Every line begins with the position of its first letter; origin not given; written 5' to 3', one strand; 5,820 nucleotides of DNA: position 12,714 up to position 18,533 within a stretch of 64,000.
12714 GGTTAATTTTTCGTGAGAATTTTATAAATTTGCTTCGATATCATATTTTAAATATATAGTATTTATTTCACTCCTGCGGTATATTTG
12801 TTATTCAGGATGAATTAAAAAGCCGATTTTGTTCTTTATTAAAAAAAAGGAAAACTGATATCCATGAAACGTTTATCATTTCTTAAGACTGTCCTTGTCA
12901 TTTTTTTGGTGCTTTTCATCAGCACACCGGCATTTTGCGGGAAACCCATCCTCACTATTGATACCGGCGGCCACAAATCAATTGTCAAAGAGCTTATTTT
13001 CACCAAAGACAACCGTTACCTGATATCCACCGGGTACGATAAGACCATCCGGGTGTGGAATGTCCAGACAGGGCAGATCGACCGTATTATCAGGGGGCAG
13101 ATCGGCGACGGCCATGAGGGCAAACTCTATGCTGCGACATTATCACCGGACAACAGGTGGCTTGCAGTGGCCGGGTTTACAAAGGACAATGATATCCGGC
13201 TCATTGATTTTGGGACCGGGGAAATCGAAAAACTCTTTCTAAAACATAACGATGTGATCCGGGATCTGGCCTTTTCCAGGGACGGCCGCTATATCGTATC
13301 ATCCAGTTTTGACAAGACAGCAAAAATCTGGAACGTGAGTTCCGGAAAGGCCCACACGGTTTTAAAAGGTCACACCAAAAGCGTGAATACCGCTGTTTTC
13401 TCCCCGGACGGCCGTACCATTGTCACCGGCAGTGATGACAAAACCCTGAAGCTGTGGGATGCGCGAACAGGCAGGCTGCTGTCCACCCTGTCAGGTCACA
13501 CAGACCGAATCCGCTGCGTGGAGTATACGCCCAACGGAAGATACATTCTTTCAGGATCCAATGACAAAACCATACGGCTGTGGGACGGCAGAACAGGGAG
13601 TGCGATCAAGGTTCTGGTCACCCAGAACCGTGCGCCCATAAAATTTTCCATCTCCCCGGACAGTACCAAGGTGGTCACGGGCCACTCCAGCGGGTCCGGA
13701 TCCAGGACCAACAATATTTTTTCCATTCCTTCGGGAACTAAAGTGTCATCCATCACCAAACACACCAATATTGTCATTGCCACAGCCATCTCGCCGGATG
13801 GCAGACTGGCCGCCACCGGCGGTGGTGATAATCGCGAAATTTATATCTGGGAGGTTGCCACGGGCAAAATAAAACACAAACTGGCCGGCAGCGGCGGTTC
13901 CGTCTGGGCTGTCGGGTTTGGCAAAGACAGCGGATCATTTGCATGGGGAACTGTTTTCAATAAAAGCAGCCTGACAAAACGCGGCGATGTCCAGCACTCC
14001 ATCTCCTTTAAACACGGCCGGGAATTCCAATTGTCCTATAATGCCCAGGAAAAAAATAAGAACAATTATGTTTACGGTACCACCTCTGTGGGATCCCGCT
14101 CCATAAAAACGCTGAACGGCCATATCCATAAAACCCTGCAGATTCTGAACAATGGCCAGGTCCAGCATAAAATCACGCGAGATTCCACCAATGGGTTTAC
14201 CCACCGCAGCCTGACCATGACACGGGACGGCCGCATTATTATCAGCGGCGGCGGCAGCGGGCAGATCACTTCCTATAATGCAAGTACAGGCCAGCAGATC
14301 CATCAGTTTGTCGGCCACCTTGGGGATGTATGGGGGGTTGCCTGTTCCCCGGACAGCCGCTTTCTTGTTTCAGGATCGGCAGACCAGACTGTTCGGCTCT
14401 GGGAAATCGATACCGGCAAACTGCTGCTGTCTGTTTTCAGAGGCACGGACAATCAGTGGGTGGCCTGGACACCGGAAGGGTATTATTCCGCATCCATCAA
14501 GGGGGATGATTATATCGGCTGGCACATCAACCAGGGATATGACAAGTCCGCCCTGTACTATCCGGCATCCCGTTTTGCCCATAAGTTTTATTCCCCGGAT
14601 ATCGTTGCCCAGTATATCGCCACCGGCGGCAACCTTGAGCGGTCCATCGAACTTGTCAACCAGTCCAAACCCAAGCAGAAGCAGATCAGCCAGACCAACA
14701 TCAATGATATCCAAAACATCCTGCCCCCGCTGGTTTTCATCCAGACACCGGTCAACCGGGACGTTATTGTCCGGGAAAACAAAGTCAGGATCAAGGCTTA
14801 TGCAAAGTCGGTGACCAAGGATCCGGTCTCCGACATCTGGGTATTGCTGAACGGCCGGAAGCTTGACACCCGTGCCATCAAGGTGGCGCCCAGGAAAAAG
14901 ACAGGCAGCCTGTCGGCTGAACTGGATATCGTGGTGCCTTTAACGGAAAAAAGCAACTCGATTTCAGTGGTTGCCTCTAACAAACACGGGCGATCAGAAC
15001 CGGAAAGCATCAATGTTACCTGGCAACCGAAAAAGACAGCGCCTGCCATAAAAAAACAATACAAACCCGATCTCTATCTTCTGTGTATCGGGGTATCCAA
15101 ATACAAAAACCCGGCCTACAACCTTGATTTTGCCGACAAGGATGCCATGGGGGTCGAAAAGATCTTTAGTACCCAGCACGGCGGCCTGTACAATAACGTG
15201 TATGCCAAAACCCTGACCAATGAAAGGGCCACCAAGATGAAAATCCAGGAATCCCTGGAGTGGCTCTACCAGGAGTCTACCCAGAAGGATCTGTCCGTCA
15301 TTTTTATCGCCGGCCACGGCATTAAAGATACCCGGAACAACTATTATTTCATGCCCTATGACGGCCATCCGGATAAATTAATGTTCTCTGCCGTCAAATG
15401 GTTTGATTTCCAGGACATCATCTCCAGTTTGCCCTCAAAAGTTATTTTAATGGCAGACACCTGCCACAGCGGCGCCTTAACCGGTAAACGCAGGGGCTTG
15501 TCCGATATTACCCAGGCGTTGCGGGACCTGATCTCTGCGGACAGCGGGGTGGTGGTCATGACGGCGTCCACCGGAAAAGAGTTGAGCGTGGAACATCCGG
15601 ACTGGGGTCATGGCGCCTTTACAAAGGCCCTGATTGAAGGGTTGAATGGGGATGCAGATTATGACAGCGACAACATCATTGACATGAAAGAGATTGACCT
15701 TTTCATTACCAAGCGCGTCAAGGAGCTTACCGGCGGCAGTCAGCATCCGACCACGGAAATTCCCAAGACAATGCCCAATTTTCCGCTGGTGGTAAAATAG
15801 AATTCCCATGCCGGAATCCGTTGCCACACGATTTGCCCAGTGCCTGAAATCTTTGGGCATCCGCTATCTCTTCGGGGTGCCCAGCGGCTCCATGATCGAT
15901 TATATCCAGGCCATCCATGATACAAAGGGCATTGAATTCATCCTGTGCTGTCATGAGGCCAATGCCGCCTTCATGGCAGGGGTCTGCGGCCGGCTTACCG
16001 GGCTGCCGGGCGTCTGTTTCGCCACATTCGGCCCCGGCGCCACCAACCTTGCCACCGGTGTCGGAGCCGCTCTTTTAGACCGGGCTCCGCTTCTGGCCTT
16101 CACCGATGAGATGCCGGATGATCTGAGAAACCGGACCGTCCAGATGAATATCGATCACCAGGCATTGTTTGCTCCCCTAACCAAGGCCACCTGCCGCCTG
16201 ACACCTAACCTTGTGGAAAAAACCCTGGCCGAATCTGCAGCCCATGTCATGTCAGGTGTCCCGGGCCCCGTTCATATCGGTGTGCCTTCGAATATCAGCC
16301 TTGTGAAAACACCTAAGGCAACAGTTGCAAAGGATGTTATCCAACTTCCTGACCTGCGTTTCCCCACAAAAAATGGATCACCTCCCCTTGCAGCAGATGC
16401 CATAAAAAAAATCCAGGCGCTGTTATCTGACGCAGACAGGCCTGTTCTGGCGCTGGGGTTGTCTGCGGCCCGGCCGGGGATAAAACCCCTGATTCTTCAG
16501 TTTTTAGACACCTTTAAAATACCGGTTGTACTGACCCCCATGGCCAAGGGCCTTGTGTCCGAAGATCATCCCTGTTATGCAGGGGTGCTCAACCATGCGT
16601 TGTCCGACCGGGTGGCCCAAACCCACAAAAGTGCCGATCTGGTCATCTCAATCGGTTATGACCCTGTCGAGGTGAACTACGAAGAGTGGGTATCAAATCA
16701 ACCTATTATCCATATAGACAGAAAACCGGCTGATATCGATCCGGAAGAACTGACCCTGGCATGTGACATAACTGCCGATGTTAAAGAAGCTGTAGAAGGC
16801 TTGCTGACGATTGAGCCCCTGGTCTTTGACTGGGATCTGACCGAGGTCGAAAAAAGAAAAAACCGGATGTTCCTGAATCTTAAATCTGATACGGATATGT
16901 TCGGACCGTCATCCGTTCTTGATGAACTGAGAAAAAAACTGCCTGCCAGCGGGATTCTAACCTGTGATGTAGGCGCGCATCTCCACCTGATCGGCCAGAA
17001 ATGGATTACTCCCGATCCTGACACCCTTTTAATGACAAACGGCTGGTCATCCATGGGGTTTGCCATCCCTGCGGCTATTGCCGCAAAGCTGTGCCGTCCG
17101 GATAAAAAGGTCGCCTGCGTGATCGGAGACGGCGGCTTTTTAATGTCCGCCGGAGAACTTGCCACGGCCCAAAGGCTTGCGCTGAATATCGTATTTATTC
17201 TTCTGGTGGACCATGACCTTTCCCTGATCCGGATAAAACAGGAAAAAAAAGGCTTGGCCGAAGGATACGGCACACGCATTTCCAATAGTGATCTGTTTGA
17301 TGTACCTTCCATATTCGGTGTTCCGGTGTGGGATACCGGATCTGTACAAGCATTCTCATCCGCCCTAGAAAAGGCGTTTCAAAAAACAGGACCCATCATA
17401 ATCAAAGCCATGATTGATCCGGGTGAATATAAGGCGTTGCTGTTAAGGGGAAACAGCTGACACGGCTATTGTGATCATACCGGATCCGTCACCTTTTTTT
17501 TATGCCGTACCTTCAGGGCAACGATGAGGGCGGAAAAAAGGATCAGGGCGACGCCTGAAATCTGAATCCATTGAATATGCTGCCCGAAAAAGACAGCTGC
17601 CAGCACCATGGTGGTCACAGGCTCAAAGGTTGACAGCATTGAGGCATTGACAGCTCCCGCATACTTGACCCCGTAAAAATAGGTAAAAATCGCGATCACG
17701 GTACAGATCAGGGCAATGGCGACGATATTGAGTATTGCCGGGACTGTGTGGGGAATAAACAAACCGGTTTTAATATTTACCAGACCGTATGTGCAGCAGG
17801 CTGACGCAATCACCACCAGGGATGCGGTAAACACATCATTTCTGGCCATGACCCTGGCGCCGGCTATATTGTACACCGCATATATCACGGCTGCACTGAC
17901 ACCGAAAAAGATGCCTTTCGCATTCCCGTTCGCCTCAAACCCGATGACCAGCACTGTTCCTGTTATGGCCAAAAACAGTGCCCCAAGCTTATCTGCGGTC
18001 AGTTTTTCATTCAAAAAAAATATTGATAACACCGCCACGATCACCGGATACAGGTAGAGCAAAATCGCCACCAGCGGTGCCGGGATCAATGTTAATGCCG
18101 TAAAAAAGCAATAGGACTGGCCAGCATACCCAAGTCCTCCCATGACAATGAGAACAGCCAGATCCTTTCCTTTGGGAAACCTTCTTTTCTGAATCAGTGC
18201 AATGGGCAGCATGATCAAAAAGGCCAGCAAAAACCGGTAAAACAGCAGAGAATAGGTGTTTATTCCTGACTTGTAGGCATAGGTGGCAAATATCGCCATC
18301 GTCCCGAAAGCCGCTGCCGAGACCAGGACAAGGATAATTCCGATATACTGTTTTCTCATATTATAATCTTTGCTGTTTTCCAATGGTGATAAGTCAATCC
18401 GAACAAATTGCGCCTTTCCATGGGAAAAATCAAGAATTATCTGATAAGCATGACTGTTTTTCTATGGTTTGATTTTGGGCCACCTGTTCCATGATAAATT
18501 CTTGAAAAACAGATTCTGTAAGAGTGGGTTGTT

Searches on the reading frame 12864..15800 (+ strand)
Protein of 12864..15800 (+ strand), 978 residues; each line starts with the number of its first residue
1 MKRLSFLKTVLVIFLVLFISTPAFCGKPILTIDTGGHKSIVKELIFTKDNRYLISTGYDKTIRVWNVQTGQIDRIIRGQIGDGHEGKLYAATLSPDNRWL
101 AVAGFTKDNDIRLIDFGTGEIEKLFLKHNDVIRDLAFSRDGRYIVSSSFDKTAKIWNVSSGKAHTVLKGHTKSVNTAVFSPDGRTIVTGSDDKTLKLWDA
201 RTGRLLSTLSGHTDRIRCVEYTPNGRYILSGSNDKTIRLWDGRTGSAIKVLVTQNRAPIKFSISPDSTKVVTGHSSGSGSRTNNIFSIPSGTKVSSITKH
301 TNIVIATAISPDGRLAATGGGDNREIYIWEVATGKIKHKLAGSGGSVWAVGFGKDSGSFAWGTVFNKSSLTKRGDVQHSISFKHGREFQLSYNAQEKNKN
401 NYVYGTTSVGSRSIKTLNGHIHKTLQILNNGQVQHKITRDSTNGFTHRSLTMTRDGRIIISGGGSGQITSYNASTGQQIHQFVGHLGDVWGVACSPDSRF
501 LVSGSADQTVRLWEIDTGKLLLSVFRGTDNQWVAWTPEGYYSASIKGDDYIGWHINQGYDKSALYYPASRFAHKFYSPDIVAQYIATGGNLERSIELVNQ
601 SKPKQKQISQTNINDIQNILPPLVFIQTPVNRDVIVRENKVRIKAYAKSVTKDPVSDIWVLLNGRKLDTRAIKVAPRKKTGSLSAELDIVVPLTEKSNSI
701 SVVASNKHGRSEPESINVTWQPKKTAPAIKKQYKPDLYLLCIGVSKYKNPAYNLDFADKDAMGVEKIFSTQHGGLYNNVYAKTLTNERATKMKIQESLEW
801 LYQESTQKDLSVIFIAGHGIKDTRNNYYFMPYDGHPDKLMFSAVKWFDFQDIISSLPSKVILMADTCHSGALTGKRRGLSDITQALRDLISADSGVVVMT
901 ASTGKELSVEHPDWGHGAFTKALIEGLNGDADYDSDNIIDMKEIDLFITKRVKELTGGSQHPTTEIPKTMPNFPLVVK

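Call 8: search_protein_families(library=ncbifam, proteins=[window:12864-15800:+], max_evalue=0.00001)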
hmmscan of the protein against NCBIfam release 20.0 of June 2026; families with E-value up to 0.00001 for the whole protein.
window:12864-15800:+ (978 aa): 3 families
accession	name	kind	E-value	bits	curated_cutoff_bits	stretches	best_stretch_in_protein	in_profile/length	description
NF047832.1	caspase_w_EACC1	subfamily_domain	1.8e-23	83.1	140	1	740-953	4-209/211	caspase, EACC1-associated type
TIGR03866.1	PQQ_ABC_repeats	subfamily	6.8e-07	28.6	287.3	0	177-272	46-141/310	PQQ-dependent catabolism-associated beta-propeller protein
NF052340.1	hydrazine_beta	equivalog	1.8e-06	27.3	560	0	89-230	78-226/372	hydrazine synthase subunit beta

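Call 9: search_protein_families(library=pfam, proteins=[window:12864-15800:+], max_evalue=0.00001)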
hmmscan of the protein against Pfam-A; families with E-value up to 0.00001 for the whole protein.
window:12864-15800:+ (978 aa): 40 families (the best 25 are shown)
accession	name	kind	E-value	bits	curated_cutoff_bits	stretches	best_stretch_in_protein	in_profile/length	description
PF25173.1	Beta-prop_WDR3_1st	-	3.7e-80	268.4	154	4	83-241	27-183/184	WDR3 first beta-propeller domain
PF25174.1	Beta-prop_THOC3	-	1.3e-72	244.6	305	3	128-362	1-231/272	THOC3 beta-propeller domain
PF00400.38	WD40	-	1.1e-66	218.9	27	5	203-241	1-39/39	WD domain, G-beta repeat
PF25175.1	Beta-prop_WDR5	-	9.1e-56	189.7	250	3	83-267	8-191/296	WDR5 beta-propeller domain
PF24814.1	WD40_Prp19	-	1.5e-52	178.8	320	3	184-353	20-186/281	Prp19 WD40 domain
PF24807.1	WD40_CDC20-Fz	-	2.1e-48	165.6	200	3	164-329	128-292/292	CDC20/Fizzy WD40 domain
PF24817.1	WD40_WDHD1_1st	-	1.4e-47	162.7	109.9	3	162-252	77-167/291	WDHD1 first WD40 domain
PF25168.1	Beta-prop_WDR36-Utp21_2nd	-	4.7e-46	158.1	84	3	106-162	217-273/335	WDR36/Utp21 second beta-propeller domain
PF25391.1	WD40_Gbeta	-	1.8e-45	155.9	150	2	140-247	153-260/340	G protein beta WD-40 repeat protein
PF25172.1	Beta-prop_WDR3_2nd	-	1.8e-45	155.9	140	2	36-241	78-287/293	WDR3 second beta-propeller domain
PF24805.1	EIF3I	-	3.4e-40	138.6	200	2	166-278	5-118/324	EIF3I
PF23414.1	Beta-prop_EML_2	-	1.5e-37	129.9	90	2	49-208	9-161/266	Echinoderm microtubule-associated protein second beta-propeller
PF24105.1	Beta-prop_CAF1B_HIR1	-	1.7e-35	123.2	80.5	3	123-206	124-207/383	CAF1B/HIR1 beta-propeller domain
PF24782.2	WD40_MABP1-WDR62_2nd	-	9.2e-34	117.3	290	2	44-156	231-339/341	MABP1/WDR62 second WD40 domain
PF24796.1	WDR55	-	1.5e-32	113.3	200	2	92-277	14-201/296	WDR55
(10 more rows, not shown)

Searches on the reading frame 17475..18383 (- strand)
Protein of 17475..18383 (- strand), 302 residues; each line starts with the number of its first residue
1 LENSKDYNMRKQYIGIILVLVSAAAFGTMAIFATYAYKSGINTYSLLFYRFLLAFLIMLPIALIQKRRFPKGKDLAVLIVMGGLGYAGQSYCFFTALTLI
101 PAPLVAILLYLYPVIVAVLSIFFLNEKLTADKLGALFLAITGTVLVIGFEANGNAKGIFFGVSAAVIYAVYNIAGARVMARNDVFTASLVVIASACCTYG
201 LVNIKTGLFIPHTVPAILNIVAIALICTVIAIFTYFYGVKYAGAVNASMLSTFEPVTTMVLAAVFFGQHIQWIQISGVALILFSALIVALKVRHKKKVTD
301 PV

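Call 8: search_protein_families(library=ncbifam, proteins=[window:17475-18383:-], max_evalue=0.00001)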
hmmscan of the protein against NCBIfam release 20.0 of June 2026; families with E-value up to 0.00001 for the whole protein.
window:17475-18383:- (302 aa): 3 families
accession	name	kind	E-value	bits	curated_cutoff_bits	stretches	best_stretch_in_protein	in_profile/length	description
TIGR00950.1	2A78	equivalog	3.7e-34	118.3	230.2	1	27-286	2-264/264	carboxylate/amino acid/amine transporter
NF050091.1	ArAmAcExpYddG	equivalog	2.7e-15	56.7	300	1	14-240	9-234/285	aromatic amino acid exporter YddG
NF007823.0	PRK10532.1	equivalog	4.3e-06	26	354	1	10-299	8-290/295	threonine/homoserine exporter RhtA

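Call 9: search_protein_families(library=pfam, proteins=[window:17475-18383:-], max_evalue=0.00001)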
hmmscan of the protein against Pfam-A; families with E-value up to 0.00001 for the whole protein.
window:17475-18383:- (302 aa): 1 family
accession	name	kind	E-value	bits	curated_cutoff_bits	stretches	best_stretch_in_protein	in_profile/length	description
PF00892.27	EamA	-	3.9e-42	144.2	28.2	2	14-147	2-134/135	EamA-like transporter family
